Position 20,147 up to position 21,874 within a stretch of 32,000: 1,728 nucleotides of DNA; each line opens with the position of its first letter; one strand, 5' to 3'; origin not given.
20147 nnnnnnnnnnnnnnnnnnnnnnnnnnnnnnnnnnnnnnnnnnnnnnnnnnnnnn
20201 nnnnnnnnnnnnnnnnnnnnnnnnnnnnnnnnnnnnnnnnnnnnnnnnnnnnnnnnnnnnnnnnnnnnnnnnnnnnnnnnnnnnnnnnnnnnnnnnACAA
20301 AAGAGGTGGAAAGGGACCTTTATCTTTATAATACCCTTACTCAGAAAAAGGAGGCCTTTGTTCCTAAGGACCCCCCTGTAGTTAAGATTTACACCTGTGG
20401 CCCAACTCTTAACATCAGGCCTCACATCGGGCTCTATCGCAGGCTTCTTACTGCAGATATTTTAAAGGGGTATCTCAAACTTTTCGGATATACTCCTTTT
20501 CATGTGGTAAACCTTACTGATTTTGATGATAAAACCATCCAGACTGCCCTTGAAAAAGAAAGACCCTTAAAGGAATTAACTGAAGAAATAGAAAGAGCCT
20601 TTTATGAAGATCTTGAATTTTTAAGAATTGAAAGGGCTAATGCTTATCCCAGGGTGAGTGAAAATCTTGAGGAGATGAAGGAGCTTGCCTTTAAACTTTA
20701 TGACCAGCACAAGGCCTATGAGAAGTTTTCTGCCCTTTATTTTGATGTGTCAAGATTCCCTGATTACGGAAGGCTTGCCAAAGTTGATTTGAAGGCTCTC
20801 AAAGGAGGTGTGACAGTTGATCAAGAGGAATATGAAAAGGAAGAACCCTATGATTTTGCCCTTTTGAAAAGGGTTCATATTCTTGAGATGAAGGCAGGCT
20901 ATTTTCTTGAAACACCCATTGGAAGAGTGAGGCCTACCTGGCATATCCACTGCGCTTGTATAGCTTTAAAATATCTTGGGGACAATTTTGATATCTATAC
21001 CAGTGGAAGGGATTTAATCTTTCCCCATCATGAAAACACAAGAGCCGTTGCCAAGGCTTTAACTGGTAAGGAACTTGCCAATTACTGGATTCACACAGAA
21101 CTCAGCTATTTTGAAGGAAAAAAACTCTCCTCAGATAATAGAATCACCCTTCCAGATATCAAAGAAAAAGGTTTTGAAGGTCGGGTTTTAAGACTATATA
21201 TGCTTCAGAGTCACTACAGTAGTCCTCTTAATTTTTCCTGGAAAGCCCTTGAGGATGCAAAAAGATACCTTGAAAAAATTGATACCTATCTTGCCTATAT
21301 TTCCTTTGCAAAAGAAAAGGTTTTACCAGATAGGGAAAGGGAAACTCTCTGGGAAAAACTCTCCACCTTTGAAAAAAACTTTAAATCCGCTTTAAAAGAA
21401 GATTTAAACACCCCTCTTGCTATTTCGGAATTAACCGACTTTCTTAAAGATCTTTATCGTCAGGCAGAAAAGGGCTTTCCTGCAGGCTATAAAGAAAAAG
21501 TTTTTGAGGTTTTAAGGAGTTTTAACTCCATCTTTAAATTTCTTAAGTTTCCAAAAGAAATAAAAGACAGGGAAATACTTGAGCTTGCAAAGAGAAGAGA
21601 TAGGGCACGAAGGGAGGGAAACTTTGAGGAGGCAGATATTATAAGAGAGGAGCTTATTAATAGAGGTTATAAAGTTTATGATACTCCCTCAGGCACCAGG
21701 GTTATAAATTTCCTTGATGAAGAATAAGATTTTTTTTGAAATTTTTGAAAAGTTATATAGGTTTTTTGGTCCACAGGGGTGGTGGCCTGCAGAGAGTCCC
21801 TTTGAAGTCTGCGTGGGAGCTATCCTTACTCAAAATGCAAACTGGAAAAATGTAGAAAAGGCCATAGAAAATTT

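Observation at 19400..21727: Intact cysteine synthase fused in-frame to a complete CysRS whose ATP-handling signature motifs are degenerate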

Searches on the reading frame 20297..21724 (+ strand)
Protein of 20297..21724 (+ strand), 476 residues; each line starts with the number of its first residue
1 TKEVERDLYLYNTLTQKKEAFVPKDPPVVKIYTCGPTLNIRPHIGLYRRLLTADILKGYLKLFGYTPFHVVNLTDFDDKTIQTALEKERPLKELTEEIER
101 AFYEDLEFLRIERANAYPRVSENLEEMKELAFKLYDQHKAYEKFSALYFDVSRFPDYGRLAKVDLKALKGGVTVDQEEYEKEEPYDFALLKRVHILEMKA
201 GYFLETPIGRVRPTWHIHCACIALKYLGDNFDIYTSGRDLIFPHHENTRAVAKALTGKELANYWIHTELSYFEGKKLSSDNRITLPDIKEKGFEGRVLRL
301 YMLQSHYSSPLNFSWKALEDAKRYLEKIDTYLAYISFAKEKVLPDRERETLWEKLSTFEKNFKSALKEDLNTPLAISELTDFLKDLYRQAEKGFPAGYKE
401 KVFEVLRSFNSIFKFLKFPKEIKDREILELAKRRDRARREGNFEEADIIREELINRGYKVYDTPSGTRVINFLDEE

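Call 9: search_solved_structures(query=window:20300-21724:+, max_evalue=0.00001, show_alignments=2)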
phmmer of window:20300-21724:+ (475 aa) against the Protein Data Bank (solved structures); distinct sequences matched with E-value up to 0.00001: 8.
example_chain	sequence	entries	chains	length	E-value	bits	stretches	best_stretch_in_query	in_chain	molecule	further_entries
8qhp_A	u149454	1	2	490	2.1e-80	274.2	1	7-466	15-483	Cysteine--tRNA ligase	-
3tqo_A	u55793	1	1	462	1.3e-61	212.3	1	8-466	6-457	Cysteinyl-tRNA synthetase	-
1li5_A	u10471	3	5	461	1.2e-57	199.2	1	7-466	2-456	CYSTEINYL-TRNA SYNTHETASE | Cysteine--tRNA ligase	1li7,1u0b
6ujd_A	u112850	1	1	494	1.4e-50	175.9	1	6-467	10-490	Cysteine--tRNA ligase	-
9yru_A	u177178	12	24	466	5.4e-42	147.6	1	6-313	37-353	Cysteine--tRNA ligase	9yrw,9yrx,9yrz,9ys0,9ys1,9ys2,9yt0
3sp1_A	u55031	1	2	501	3.2e-40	141.7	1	7-468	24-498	Cysteinyl-tRNA synthetase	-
8hfm_A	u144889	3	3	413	1.2e-29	106.9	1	25-326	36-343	L-cysteine:1D-myo-inositol 2-amino-2-deoxy-alpha-D-glucopyranoside ligase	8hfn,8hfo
3c8z_A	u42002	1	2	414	1.2e-29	106.9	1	25-326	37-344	Cysteinyl-tRNA synthetase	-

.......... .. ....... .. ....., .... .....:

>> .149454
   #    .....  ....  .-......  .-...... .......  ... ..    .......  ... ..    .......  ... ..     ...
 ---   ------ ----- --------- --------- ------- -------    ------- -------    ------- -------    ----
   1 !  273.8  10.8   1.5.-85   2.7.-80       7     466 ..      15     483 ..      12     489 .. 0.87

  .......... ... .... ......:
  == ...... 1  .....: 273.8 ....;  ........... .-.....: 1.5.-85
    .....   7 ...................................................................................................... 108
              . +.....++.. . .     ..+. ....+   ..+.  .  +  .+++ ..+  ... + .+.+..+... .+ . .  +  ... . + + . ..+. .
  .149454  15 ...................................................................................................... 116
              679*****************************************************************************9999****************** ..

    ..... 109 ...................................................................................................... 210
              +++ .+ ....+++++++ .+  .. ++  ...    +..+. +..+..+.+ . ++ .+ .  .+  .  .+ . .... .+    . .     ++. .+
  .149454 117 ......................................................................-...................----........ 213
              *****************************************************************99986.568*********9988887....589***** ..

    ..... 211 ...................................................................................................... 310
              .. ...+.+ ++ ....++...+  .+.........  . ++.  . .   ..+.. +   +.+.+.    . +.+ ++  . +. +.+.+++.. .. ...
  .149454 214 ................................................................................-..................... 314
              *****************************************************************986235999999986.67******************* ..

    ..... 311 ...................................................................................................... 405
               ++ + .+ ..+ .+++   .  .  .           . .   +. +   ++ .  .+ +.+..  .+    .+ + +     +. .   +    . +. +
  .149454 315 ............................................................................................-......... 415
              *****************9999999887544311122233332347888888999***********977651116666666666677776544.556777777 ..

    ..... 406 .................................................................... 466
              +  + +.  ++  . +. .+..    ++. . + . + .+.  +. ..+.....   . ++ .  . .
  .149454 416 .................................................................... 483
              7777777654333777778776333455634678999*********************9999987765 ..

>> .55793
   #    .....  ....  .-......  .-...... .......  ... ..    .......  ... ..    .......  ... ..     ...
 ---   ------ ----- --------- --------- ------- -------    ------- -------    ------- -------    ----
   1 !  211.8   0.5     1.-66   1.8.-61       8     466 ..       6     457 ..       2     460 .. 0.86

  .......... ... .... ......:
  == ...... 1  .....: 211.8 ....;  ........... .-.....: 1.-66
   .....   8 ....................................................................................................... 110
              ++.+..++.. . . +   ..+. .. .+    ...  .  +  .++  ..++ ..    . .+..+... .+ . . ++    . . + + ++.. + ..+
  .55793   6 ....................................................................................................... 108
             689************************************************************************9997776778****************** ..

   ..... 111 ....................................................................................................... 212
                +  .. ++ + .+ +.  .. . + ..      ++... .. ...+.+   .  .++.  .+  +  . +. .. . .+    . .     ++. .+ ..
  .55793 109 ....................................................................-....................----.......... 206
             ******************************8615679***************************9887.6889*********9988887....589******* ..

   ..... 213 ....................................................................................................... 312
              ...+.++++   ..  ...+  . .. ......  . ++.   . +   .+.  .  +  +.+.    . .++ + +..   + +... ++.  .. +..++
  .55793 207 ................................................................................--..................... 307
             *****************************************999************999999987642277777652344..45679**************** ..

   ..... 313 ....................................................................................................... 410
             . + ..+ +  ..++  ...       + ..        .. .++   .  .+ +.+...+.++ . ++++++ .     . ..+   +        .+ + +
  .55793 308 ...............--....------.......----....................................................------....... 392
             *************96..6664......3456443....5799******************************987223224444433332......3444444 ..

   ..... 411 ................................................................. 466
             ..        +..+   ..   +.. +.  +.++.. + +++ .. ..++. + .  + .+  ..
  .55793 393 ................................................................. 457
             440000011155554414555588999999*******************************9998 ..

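Call 22: search_protein_representatives(protein=window:20312-21724:+)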
Query: 471 residues. Proteins with E-value up to 0.001 (for the whole library): 16343; up to 1e-10: 7991; up to 1e-30: 2106. The best 150 are listed.
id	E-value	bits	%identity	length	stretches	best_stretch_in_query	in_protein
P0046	0.0e+00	1047.9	98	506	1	1-471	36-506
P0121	3.6e-107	375.7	41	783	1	4-461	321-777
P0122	1.8e-106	373.4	41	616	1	3-463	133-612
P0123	1.2e-99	350.8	41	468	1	4-464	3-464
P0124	9.8e-99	347.9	41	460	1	4-463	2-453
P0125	4.4e-95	335.9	40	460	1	16-462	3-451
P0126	1.1e-94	334.5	38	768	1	4-464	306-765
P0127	9.1e-94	331.5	41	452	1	3-464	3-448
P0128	3.4e-92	326.3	32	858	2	3-466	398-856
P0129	1.0e-89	318.1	38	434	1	36-462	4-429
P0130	6.2e-89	315.6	41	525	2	6-327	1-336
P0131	1.0e-87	311.6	38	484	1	3-463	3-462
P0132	2.0e-87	310.6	38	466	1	5-463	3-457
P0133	2.9e-87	310.1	36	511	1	3-463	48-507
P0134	4.4e-86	306.2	36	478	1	3-464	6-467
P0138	9.6e-83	295.2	38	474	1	3-457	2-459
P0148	2.4e-78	280.6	41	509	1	4-430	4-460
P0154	5.8e-77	276.1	40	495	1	4-462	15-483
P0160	9.1e-75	268.9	36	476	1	3-463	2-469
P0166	2.2e-74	267.6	33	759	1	3-457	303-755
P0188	7.0e-71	256.1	39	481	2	2-424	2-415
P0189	8.8e-71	255.7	37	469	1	5-462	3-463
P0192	2.4e-70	254.3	44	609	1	3-272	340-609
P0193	4.3e-70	253.5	37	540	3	4-186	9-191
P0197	8.3e-70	252.5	37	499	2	3-428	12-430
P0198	1.1e-69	252.1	36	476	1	5-465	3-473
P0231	2.7e-67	244.2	38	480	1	3-464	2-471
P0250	4.0e-66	240.4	33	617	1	5-458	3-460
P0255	6.5e-66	239.7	35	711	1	4-461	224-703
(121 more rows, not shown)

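Call 25: list_cluster_members(proteins=[P0121, P0122, P0123, P0124, P0125, P0126, P0127, P0129, P0131, P0166])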
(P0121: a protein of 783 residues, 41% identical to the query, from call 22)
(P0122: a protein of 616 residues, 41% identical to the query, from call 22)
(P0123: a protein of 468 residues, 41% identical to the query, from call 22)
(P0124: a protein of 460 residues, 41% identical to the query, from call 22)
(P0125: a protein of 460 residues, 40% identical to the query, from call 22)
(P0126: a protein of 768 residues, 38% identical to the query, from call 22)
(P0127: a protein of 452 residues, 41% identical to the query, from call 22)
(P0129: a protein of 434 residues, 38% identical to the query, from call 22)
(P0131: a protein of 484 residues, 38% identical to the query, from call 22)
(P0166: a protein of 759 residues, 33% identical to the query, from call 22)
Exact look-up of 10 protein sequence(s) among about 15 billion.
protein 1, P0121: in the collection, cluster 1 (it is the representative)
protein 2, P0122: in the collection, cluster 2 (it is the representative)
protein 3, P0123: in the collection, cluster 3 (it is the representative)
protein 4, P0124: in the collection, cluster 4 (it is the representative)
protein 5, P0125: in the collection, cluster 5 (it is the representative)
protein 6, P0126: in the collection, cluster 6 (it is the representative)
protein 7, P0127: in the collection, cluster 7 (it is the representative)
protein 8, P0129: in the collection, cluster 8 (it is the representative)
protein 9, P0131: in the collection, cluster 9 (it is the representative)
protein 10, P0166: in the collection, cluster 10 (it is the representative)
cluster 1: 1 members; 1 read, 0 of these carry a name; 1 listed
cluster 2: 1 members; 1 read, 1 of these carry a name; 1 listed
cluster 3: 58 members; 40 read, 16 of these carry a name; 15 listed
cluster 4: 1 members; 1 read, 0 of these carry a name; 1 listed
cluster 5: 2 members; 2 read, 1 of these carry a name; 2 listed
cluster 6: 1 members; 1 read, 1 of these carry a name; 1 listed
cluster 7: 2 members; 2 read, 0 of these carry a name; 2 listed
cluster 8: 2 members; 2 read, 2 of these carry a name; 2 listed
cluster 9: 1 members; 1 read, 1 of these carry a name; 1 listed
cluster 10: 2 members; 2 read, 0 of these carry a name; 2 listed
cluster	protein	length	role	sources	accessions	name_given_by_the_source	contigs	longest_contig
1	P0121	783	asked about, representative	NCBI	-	-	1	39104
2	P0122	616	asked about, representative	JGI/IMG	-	cysteinyl-tRNA synthetase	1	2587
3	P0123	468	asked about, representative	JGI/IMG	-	-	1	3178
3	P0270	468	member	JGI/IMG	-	cysteinyl-tRNA synthetase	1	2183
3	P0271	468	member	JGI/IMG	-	cysteinyl-tRNA synthetase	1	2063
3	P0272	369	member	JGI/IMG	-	cysteinyl-tRNA synthetase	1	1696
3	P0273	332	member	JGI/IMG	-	cysteinyl-tRNA synthetase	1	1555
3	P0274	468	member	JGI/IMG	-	cysteinyl-tRNA synthetase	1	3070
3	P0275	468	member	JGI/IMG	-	cysteinyl-tRNA synthetase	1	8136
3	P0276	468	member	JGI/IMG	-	cysteinyl-tRNA synthetase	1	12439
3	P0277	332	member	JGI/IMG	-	cysteinyl-tRNA synthetase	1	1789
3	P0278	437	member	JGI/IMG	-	cysteinyl-tRNA synthetase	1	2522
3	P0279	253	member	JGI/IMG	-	cysteinyl-tRNA synthetase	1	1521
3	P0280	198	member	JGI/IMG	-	cysteinyl-tRNA synthetase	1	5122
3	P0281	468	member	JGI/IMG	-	cysteinyl-tRNA synthetase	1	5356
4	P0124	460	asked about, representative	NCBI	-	-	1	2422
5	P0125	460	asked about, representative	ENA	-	-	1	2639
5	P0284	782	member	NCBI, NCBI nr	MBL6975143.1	MAG: cysteine--tRNA ligase [Deltaproteobacteria bacterium] | cysteine--tRNA ligase [Deltaproteobacteria bacterium]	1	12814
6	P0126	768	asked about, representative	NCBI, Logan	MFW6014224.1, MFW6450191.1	MAG: cysteine--tRNA ligase [Nanoarchaeota archaeon]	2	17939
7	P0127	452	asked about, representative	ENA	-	-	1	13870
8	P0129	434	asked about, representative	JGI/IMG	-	cysteinyl-tRNA synthetase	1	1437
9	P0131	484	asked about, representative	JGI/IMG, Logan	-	cysteinyl-tRNA synthetase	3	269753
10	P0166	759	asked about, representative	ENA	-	-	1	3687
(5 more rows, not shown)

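Call 27: search_protein_families(library=pfam, proteins=[P0121, P0126, P0128, P0166, P0255, P0192, P0122, P0284, P0250], max_evalue=0.001)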
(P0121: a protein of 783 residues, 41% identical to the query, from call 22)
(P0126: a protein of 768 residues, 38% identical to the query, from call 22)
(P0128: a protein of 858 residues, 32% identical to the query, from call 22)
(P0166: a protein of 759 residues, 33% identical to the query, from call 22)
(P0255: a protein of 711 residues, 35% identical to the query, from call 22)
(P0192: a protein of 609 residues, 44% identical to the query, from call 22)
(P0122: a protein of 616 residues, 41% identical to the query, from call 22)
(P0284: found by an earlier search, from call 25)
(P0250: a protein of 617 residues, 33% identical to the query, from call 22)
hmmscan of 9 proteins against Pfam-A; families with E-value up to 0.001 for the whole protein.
P0121 (783 aa): 7 families
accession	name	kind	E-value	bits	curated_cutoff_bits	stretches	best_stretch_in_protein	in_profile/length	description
PF01406.26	tRNA-synt_1e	-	4.6e-100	335.3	27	1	333-636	2-300/301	tRNA synthetases class I (C) catalytic domain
PF00291.31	PALP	-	1.1e-73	248.6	35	1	16-294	2-295/295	Pyridoxal-phosphate dependent enzyme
PF09190.17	DALR_2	-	7.5e-13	49.3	22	1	671-726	1-55/57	DALR domain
PF09334.17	tRNA-synt_1g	-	9.9e-11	41.4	20.1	1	351-464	11-125/391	tRNA synthetases class I (M)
PF23493.1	CysS_C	-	2.1e-08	34.6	23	1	733-781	3-51/51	Cysteinyl-tRNA ligase anticodon binding domain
PF01921.24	tRNA-synt_1f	-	3.3e-07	30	27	0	346-417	28-96/360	tRNA synthetases class I (K)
PF00133.28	tRNA-synt_1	-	0.00012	21.4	22.7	0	543-626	329-412/414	tRNA synthetases class I (I, L, M and V)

P0126 (768 aa): 7 families
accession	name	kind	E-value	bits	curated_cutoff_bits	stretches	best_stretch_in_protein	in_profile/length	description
PF01406.26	tRNA-synt_1e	-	9.6e-117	390.1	27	1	318-621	2-300/301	tRNA synthetases class I (C) catalytic domain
PF00291.31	PALP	-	2.3e-70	237.7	35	1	6-287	2-295/295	Pyridoxal-phosphate dependent enzyme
PF09334.17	tRNA-synt_1g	-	2.6e-13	50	20.1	2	337-446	12-122/391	tRNA synthetases class I (M)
PF09190.17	DALR_2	-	2.6e-10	41.1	22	1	657-712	2-56/57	DALR domain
PF01921.24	tRNA-synt_1f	-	3.8e-08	33.1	27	0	569-632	278-340/360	tRNA synthetases class I (K)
PF00133.28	tRNA-synt_1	-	7.9e-07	28.6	22.7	1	528-612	329-413/414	tRNA synthetases class I (I, L, M and V)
PF23493.1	CysS_C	-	2.7e-05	24.6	23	1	718-762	3-47/51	Cysteinyl-tRNA ligase anticodon binding domain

P0128 (858 aa): 6 families
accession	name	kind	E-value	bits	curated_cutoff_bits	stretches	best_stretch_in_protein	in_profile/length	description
PF01406.26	tRNA-synt_1e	-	4.8e-149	496.2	27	3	411-722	2-300/301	tRNA synthetases class I (C) catalytic domain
PF09334.17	tRNA-synt_1g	-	5.9e-13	48.8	20.1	2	430-557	12-130/391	tRNA synthetases class I (M)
PF09190.17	DALR_2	-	1.5e-12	48.3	22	1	317-374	1-56/57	DALR domain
PF01921.24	tRNA-synt_1f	-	2.3e-10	40.4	27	0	628-722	235-329/360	tRNA synthetases class I (K)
PF00133.28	tRNA-synt_1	-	6.1e-10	38.9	22.7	1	629-713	330-413/414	tRNA synthetases class I (I, L, M and V)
PF00749.27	tRNA-synt_1c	-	0.00017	21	23.4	0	498-543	52-97/314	tRNA synthetases class I (E and Q), catalytic domain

P0166 (759 aa): 4 families
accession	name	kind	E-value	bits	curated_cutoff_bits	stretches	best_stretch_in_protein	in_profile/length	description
PF00291.31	PALP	-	5.4e-71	239.8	35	1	6-284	2-295/295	Pyridoxal-phosphate dependent enzyme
PF01406.26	tRNA-synt_1e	-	1.2e-63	215.8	27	1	317-615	3-297/301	tRNA synthetases class I (C) catalytic domain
PF09190.17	DALR_2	-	2.1e-09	38.2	22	1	654-685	2-32/57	DALR domain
PF23493.1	CysS_C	-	1.2e-07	32.2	23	1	716-757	4-45/51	Cysteinyl-tRNA ligase anticodon binding domain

P0255 (711 aa): 7 families
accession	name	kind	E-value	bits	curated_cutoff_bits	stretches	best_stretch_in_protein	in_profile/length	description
PF01406.26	tRNA-synt_1e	-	4.5e-137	456.8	27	1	237-531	3-298/301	tRNA synthetases class I (C) catalytic domain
PF09190.17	DALR_2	-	9.5e-16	58.5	22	1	581-640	1-56/57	DALR domain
PF09334.17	tRNA-synt_1g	-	5.5e-15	55.5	20.1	2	256-366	13-124/391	tRNA synthetases class I (M)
PF00132.30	Hexapep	-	1.2e-10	41.1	27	1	119-153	1-35/36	Bacterial transferase hexapeptide (six repeats)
PF00133.28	tRNA-synt_1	-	3.4e-10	39.7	22.7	1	441-524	329-413/414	tRNA synthetases class I (I, L, M and V)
PF01921.24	tRNA-synt_1f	-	1.5e-08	34.4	27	1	478-530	273-326/360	tRNA synthetases class I (K)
PF23493.1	CysS_C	-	1e-05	26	23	1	669-706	13-50/51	Cysteinyl-tRNA ligase anticodon binding domain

P0192 (609 aa): 3 families
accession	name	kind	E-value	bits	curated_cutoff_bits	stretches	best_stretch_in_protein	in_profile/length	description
PF01406.26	tRNA-synt_1e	-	2.1e-71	241.2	27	1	353-609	2-254/301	tRNA synthetases class I (C) catalytic domain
PF00291.31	PALP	-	1e-67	229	35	1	39-316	3-295/295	Pyridoxal-phosphate dependent enzyme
PF09334.17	tRNA-synt_1g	-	3.1e-07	29.9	20.1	1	368-481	8-122/391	tRNA synthetases class I (M)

P0122 (616 aa): 7 families
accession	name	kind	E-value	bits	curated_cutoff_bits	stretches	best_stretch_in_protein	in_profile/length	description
PF01406.26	tRNA-synt_1e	-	9.3e-100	334.3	27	1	146-449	2-300/301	tRNA synthetases class I (C) catalytic domain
PF00291.31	PALP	-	1.7e-20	74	35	1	1-109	165-295/295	Pyridoxal-phosphate dependent enzyme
PF09334.17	tRNA-synt_1g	-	9.9e-12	44.7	20.1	2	385-447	311-373/391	tRNA synthetases class I (M)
PF01921.24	tRNA-synt_1f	-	3.4e-07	29.9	27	0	393-448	273-328/360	tRNA synthetases class I (K)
PF00133.28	tRNA-synt_1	-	1.1e-06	28.1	22.7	1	356-440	329-413/414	tRNA synthetases class I (I, L, M and V)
PF09190.17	DALR_2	-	1.5e-06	29.1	22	1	494-549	1-52/57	DALR domain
PF00016.26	RuBisCO_large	-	2.6e-05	24.1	30.1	1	177-366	68-248/299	Ribulose bisphosphate carboxylase large chain, catalytic domain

P0284 (782 aa): 7 families
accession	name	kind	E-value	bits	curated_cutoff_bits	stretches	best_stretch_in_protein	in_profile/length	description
PF01406.26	tRNA-synt_1e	-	5.8e-92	308.7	27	1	325-628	2-300/301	tRNA synthetases class I (C) catalytic domain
PF00291.31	PALP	-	4.6e-67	226.9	35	1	12-289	3-295/295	Pyridoxal-phosphate dependent enzyme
PF09190.17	DALR_2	-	3.3e-09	37.6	22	1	663-719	1-56/57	DALR domain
PF09334.17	tRNA-synt_1g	-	4e-08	32.9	20.1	1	342-456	10-125/391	tRNA synthetases class I (M)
PF23493.1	CysS_C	-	1.4e-07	31.9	23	1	729-772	4-46/51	Cysteinyl-tRNA ligase anticodon binding domain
PF01921.24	tRNA-synt_1f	-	1.2e-06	28.2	27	0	338-381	28-71/360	tRNA synthetases class I (K)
PF00133.28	tRNA-synt_1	-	1.6e-05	24.3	22.7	1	535-615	329-409/414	tRNA synthetases class I (I, L, M and V)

P0250 (617 aa): 6 families
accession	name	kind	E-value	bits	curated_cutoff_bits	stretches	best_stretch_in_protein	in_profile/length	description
PF01406.26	tRNA-synt_1e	-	1.7e-135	451.7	27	1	14-315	2-300/301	tRNA synthetases class I (C) catalytic domain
PF09190.17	DALR_2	-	6.5e-17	62.3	22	1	357-411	1-55/57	DALR domain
PF09334.17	tRNA-synt_1g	-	1.5e-15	57.3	20.1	2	33-142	12-122/391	tRNA synthetases class I (M)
PF00133.28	tRNA-synt_1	-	1.9e-09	37.2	22.7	1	256-306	363-413/414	tRNA synthetases class I (I, L, M and V)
PF23493.1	CysS_C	-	8.2e-09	35.9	23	1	420-462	4-46/51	Cysteinyl-tRNA ligase anticodon binding domain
PF01921.24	tRNA-synt_1f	-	1.1e-08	34.9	27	0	264-325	278-339/360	tRNA synthetases class I (K)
